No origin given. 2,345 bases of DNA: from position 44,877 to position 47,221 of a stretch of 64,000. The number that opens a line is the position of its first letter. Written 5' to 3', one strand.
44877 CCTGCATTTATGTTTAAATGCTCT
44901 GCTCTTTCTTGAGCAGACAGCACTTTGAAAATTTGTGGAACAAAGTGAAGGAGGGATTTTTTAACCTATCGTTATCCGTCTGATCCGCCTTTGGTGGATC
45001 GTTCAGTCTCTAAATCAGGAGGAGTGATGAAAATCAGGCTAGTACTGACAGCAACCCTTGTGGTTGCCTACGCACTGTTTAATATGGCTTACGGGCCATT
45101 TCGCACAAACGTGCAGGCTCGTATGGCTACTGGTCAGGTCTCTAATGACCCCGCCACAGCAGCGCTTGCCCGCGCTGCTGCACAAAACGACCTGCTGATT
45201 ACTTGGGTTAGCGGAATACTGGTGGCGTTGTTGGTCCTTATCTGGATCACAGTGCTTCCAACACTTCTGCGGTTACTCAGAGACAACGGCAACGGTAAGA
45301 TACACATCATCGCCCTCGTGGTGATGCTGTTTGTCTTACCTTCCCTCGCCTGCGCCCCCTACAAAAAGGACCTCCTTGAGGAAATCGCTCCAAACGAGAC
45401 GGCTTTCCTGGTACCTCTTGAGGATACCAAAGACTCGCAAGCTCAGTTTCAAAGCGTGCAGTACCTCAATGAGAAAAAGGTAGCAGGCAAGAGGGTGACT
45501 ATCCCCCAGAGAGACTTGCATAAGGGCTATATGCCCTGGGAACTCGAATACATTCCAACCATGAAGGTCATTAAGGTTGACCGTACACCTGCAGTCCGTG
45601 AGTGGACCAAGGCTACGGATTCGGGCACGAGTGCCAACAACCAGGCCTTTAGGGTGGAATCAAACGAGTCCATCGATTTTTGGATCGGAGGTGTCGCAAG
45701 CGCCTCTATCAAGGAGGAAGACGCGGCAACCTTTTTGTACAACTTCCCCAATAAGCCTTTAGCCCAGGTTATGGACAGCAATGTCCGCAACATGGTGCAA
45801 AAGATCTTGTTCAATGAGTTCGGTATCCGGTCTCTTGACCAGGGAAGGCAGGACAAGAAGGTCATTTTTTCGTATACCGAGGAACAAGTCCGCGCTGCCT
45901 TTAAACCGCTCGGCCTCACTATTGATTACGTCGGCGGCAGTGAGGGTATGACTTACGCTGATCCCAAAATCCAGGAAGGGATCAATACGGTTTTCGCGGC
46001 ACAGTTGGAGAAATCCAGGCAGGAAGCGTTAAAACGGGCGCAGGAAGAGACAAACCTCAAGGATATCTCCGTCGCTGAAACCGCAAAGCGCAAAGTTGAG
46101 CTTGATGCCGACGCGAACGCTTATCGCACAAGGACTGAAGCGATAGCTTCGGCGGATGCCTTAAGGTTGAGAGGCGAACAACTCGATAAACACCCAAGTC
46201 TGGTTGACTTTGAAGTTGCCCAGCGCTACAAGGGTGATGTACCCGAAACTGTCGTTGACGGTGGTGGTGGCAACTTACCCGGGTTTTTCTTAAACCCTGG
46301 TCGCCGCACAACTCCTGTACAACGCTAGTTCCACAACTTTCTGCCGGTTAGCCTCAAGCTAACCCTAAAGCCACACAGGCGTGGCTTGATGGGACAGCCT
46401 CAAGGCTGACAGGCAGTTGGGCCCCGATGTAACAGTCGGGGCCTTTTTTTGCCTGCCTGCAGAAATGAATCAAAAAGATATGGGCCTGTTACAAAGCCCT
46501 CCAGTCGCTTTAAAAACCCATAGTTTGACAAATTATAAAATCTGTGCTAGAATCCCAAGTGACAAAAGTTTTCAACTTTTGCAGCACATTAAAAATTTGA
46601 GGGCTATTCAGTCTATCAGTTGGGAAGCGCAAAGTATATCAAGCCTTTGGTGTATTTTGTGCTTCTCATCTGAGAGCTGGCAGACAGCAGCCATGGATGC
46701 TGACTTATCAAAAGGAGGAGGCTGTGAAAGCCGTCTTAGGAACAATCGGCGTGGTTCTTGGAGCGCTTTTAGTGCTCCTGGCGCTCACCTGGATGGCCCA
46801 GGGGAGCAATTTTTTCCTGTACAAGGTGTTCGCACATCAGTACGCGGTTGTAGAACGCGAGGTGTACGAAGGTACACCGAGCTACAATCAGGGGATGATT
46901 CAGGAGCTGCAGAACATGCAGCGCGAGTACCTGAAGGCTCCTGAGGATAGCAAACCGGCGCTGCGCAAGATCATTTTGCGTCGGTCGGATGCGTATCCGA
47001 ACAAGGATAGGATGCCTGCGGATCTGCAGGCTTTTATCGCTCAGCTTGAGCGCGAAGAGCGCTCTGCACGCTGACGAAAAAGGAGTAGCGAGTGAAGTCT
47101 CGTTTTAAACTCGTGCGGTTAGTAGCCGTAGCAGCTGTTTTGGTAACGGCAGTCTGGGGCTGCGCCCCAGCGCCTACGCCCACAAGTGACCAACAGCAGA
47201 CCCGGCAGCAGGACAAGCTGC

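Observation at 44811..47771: GC-rich two-module cassette region: each module bounded by a 'gene-end + promoter' repeat and a 110-bp structured terminator element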

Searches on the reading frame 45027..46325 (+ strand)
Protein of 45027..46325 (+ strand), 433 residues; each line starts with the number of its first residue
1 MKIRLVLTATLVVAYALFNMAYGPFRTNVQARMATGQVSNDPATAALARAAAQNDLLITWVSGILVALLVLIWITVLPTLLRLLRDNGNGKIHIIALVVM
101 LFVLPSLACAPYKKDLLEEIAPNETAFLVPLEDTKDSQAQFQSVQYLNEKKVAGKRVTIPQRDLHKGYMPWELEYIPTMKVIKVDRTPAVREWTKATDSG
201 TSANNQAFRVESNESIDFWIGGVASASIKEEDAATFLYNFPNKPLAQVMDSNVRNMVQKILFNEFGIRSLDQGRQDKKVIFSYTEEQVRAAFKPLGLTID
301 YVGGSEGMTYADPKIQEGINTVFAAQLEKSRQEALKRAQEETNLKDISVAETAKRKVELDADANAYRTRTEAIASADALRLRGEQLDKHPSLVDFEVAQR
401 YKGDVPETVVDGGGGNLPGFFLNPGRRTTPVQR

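Call 12: search_protein_families(library=pfam, proteins=[window:45027-46325:+], max_evalue=0.1)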
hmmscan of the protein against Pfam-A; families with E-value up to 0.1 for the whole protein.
window:45027-46325:+ (433 aa): 0 families

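Call 13: search_protein_families(library=phrogs, proteins=[window:45027-46325:+], max_evalue=0.1)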
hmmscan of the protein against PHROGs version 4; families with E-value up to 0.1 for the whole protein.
window:45027-46325:+ (433 aa): 3 families
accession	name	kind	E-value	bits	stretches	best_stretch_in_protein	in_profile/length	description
phrog_200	-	other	1.9e-15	57.9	1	206-418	155-355/379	lipoprotein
phrog_38808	-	unknown function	7.9e-08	33.5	1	362-412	9-59/68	-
phrog_3204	-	unknown function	0.063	14.9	0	63-108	9-55/61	-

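Call 21: find_homologous_proteins(query=window:45027-46325:+)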
Query window:45027-46325:+ (433 aa): 27 proteins with E <= 0.001 among 8000 candidates.
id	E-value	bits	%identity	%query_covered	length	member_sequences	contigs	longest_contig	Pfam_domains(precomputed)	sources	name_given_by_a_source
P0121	2.4e-283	957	100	100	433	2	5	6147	-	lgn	-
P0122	9.2e-112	392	49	98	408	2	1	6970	-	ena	-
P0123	6.6e-99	350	53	76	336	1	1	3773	-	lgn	-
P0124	1.3e-85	306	42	97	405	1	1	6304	-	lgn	-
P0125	2.5e-81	292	44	95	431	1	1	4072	-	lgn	-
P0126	3.5e-79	285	45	80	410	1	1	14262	-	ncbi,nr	ncbi:MAG: hypothetical protein HQK60_05975 [Deltaproteobacteria bacterium]|nr:hypothetical protein [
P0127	2.0e-78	282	38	97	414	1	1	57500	-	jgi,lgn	jgi:hypothetical protein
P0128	6.9e-78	281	42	79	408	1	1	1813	-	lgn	-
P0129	1.6e-76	276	40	97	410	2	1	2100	-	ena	-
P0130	2.3e-76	276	43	80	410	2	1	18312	-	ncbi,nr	ncbi:MAG: hypothetical protein HQK59_05145 [Deltaproteobacteria bacterium]|nr:hypothetical protein [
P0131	2.5e-74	269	38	97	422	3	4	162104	PF01145.32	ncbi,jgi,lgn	-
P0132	3.9e-73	265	43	79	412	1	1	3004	-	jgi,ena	-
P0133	3.6e-69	252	42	79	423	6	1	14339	PF01145.32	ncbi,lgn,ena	-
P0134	6.9e-67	244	42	82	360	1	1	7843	PF01145.32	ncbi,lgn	-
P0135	6.0e-66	241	37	91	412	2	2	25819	-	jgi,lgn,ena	-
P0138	2.9e-63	232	46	59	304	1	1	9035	PF01145.32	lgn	-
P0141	2.3e-56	210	39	74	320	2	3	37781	PF01145.32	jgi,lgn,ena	-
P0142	4.2e-51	192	37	67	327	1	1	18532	PF01145.32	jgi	jgi:hypothetical protein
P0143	1.2e-48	184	36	74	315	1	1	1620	PF01145.32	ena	-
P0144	8.1e-48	182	53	43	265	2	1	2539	PF01145.32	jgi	jgi:hypothetical protein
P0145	4.0e-47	179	34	73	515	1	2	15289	PF01145.32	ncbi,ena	-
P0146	5.2e-43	166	39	54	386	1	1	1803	PF01145.32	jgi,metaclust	metaclust:\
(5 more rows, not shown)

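Call 22: find_encoding_contigs(protein=P0121, flank=10000, max_places=10)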
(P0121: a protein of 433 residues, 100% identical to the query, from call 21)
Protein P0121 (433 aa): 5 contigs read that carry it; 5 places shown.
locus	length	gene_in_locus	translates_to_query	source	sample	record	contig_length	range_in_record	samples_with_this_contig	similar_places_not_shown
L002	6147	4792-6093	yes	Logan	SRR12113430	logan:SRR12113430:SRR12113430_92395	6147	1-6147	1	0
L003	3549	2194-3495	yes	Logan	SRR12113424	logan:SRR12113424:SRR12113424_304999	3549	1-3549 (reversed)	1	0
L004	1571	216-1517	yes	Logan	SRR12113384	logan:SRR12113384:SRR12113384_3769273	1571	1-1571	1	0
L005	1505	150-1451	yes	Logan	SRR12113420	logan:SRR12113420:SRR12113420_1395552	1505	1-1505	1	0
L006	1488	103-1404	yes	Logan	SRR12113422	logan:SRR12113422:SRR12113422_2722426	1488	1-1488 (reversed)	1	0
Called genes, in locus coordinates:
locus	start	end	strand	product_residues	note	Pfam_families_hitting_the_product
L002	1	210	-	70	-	?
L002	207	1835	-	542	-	PF03023:MurJ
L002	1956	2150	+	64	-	PF01649:Ribosomal_S20p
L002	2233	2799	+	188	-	-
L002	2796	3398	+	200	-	PF04350:PilO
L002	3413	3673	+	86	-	-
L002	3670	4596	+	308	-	PF00041:fn3 (weak), PF16656:Pur_ac_phosph_N, PF00404:Dockerin_1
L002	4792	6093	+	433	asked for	-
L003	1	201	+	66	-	?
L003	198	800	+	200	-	PF04350:PilO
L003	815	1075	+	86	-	-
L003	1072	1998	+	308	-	PF00041:fn3 (weak), PF16656:Pur_ac_phosph_N, PF00404:Dockerin_1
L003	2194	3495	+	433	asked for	-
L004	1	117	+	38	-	?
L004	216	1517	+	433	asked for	-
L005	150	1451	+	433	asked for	-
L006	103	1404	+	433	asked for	-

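Call 32: find_encoding_contigs(protein=P0122, flank=10000, max_places=6)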
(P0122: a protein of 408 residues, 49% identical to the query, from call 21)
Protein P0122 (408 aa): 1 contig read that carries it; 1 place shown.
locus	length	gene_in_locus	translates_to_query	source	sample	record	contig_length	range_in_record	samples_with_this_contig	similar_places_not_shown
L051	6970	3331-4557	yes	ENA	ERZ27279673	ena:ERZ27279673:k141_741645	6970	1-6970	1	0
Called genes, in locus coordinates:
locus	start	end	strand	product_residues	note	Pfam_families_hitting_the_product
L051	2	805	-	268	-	?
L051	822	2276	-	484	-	PF01266:DAO (faint), PF01593:Amino_oxidase, PF13450:NAD_binding_8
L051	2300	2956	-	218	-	PF00027:cNMP_binding, PF13545:HTH_Crp_2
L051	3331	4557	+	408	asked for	-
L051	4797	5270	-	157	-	PF01252:Peptidase_A8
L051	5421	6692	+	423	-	-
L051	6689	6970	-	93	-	?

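Call 54: search_solved_structures(query=window:45027-46325:+, max_evalue=1)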
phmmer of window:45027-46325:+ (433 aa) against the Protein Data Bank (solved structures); distinct sequences matched with E-value up to 1: 0.

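Call 56: find_related_loci(query=window:45027-46325:+, collection=viral_contigs, flank=5000)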
Query window:45027-46325:+ (433 aa) in viral_contigs; peptide patterns used: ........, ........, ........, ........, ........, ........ (x = any residue, [..] = any of these).
4 stretches matched a pattern, but none encodes a relative of the query by tblastn (E <= 1e-3).

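Call 97: search_protein_families(library=padloc, proteins=[window:45027-46325:+], max_evalue=0.01)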
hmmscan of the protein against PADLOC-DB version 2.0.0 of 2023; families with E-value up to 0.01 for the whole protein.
window:45027-46325:+ (433 aa): 0 families

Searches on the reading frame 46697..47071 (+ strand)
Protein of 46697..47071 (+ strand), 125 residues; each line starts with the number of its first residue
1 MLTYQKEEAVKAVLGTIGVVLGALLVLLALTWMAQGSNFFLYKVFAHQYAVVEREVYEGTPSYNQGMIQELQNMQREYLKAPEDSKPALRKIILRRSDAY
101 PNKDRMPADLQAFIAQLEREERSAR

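Call 12: search_protein_families(library=pfam, proteins=[window:46697-47071:+], max_evalue=0.1)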
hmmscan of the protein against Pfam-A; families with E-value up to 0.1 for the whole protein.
window:46697-47071:+ (125 aa): 1 family
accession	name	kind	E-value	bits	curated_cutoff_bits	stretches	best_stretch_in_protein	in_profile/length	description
PF21954.1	TUNAR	-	0.055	13.8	27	1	6-26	19-39/48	TUNAR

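Call 13: search_protein_families(library=phrogs, proteins=[window:46697-47071:+], max_evalue=0.1)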
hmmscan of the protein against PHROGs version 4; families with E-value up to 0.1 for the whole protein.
window:46697-47071:+ (125 aa): 1 family
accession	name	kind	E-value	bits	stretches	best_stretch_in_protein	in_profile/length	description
phrog_26268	-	unknown function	0.00075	20.7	1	18-117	11-109/116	-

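Call 97: search_protein_families(library=padloc, proteins=[window:46697-47071:+], max_evalue=0.01)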
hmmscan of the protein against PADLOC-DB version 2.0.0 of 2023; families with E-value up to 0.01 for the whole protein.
window:46697-47071:+ (125 aa): 0 families
